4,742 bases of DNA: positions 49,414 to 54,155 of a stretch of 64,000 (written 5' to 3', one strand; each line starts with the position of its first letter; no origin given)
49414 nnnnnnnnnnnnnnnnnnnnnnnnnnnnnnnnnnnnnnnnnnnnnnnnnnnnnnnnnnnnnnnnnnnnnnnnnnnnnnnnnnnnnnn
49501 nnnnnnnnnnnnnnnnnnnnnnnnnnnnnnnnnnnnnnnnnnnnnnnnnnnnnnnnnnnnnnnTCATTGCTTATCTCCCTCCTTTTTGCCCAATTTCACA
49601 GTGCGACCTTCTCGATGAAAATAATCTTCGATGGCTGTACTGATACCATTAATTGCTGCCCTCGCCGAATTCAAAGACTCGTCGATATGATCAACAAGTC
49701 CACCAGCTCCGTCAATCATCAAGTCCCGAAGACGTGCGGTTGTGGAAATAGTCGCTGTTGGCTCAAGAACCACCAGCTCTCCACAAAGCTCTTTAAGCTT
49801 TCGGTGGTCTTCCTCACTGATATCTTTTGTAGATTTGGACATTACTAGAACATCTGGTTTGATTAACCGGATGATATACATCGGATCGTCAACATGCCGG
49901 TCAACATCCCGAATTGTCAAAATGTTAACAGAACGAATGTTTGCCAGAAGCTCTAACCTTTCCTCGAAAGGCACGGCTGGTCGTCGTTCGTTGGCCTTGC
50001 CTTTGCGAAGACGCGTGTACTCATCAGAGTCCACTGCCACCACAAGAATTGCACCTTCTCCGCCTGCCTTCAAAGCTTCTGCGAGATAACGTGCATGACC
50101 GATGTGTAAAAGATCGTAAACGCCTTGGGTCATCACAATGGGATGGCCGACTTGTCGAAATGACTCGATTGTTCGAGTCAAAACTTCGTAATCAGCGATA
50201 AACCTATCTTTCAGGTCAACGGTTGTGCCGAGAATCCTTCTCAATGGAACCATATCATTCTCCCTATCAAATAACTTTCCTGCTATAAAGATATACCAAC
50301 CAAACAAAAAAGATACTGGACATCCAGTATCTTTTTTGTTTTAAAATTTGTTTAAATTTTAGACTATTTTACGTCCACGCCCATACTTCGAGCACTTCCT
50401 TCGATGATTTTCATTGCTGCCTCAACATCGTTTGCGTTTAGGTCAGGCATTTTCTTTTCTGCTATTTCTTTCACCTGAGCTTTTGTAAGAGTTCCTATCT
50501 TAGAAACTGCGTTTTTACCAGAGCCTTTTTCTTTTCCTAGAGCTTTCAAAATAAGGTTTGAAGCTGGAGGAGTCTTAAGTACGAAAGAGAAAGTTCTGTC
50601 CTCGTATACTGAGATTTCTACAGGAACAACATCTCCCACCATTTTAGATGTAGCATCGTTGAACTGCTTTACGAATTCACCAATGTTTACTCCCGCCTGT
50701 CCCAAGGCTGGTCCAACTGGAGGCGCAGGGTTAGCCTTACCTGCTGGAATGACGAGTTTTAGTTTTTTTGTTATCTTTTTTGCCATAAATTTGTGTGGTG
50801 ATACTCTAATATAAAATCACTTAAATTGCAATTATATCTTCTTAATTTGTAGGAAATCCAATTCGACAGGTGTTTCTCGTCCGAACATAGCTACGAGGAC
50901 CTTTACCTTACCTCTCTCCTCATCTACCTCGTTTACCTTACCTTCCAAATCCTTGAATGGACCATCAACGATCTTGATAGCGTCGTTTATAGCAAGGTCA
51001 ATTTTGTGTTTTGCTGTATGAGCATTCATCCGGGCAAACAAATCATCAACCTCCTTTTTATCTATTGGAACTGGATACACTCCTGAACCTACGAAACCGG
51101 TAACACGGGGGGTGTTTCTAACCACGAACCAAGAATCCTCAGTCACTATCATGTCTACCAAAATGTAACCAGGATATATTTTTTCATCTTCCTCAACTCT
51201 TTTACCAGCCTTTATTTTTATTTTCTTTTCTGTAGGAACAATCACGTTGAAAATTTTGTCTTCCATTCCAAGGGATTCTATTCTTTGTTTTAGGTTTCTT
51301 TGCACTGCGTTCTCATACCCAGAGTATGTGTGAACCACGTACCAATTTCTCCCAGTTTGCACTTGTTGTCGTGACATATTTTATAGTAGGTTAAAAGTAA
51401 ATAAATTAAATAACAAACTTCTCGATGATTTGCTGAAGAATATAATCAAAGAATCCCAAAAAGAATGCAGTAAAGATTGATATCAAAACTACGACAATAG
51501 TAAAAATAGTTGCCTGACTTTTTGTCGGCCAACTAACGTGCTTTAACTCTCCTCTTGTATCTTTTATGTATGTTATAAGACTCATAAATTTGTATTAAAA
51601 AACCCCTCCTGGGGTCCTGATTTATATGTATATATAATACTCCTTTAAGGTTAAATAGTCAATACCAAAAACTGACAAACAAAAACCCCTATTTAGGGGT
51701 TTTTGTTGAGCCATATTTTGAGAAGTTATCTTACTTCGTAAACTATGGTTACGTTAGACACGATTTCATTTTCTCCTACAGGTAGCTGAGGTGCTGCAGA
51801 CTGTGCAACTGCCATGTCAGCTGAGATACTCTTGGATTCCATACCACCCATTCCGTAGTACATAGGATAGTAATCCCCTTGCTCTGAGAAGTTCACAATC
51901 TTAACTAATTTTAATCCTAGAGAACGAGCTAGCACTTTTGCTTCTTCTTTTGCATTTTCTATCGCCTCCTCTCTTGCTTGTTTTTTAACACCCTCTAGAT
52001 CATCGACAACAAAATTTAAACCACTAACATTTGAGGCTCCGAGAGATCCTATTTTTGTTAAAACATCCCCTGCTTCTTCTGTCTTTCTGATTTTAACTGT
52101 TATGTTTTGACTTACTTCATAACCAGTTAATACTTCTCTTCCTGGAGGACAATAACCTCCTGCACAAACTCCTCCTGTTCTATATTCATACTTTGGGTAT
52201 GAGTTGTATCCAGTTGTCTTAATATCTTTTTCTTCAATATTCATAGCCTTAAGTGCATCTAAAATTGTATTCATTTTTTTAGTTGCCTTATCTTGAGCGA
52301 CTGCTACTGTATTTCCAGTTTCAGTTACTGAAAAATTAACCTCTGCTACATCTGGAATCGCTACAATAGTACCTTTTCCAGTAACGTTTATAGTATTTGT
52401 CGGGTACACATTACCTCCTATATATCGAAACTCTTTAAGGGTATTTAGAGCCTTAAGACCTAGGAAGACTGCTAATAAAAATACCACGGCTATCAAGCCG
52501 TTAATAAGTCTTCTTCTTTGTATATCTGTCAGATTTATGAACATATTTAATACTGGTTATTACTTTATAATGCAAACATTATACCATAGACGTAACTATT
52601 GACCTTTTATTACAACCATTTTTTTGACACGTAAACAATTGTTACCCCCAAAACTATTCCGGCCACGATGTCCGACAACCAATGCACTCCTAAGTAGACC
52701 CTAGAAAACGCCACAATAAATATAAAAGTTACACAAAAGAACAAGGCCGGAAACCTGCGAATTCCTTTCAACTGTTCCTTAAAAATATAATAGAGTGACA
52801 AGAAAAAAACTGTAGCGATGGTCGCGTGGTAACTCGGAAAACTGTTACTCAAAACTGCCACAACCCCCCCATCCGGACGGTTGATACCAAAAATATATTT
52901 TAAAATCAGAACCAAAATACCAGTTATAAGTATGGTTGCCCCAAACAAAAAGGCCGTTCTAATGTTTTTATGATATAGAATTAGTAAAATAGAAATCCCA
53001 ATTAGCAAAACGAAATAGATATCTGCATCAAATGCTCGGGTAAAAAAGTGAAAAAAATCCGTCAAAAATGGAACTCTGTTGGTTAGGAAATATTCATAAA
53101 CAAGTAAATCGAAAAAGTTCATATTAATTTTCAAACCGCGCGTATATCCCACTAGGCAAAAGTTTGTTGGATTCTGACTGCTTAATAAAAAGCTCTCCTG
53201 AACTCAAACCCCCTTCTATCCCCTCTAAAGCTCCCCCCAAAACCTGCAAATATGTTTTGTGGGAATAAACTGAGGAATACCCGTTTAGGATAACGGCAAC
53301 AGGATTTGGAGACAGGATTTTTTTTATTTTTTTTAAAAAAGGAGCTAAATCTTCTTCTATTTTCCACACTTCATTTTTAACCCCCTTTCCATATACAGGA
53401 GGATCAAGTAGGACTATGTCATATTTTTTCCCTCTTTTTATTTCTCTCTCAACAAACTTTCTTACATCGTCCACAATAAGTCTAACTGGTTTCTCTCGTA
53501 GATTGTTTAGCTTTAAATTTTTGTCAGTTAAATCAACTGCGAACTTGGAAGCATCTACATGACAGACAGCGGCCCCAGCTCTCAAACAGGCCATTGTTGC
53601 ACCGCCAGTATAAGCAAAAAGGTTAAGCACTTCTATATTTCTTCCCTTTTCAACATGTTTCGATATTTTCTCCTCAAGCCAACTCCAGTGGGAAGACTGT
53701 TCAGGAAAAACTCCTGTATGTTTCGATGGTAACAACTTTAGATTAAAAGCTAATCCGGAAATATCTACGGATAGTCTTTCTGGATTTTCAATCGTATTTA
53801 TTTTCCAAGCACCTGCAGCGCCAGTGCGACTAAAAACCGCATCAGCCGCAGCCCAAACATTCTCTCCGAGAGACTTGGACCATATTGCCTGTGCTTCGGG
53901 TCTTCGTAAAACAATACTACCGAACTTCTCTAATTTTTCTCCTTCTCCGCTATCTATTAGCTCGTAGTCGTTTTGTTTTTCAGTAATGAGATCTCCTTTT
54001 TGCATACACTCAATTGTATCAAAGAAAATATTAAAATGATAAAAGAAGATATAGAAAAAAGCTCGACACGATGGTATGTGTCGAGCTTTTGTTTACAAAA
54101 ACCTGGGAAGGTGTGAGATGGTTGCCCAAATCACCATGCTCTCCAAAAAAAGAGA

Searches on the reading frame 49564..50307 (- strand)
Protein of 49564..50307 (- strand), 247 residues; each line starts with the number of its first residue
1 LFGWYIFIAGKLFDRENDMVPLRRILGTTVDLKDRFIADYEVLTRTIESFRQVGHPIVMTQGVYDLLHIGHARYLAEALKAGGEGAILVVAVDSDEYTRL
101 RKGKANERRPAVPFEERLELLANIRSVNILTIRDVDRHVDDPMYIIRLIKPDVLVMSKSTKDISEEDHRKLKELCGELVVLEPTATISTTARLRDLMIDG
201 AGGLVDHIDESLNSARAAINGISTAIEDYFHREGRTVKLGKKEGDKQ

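Call 47: search_protein_families(library=pfam, proteins=[window:49564-50307:-])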
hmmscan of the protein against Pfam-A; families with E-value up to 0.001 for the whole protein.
window:49564-50307:- (247 aa): 1 family
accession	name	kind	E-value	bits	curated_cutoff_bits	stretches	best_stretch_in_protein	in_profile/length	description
PF01467.32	CTP_transf_like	-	2.6e-11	44.3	21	1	60-190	2-128/133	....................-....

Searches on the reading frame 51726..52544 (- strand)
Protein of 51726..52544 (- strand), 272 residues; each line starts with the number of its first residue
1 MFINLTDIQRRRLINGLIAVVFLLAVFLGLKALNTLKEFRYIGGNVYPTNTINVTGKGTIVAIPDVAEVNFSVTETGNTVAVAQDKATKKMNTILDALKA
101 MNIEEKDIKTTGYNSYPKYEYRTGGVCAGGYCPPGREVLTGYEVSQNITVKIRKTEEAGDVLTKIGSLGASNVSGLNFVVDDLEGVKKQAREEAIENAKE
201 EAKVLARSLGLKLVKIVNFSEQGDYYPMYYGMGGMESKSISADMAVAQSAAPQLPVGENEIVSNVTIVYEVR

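Call 47: search_protein_families(library=pfam, proteins=[window:51726-52544:-])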
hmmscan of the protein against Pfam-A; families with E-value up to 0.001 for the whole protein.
window:51726-52544:- (272 aa): 1 family
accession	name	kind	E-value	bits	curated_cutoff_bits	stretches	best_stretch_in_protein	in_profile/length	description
PF04402.19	SIMPL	-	3.6e-50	171.5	25.2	1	52-269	1-205/205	Protein of unknown function (DUF541)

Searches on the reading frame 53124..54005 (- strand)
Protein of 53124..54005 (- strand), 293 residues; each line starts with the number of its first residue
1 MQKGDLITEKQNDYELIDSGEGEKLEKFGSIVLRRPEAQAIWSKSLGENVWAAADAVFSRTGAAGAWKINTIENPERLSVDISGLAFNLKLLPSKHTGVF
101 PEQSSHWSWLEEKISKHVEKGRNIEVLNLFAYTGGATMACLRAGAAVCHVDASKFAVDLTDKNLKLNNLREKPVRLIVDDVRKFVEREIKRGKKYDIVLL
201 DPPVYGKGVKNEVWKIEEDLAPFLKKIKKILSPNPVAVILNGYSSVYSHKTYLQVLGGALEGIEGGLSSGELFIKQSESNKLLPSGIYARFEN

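Call 47: search_protein_families(library=pfam, proteins=[window:53124-54005:-])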
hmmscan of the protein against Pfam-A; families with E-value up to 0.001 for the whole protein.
window:53124-54005:- (293 aa): 5 families
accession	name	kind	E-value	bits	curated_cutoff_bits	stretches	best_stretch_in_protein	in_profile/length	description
PF10672.15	Methyltrans_SAM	-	9.6e-14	51.7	27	1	68-230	76-227/286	S-adenosylmethionine-dependent methyltransferase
PF03602.21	Cons_hypoth95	-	3.4e-09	37.1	24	1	117-213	39-133/182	Conserved hypothetical protein 95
PF09445.16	Methyltransf_15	-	1.5e-05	25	22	1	126-223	4-101/165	RNA cap guanine-N2 methyltransferase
PF05175.20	MTS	-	0.00037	20.6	23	1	135-208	46-112/170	Methyltransferase small domain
PF02475.24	TRM5-TYW2_MTfase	-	0.00051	20.5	28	1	112-188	28-102/164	TRM5/TYW2 methyltransferase domain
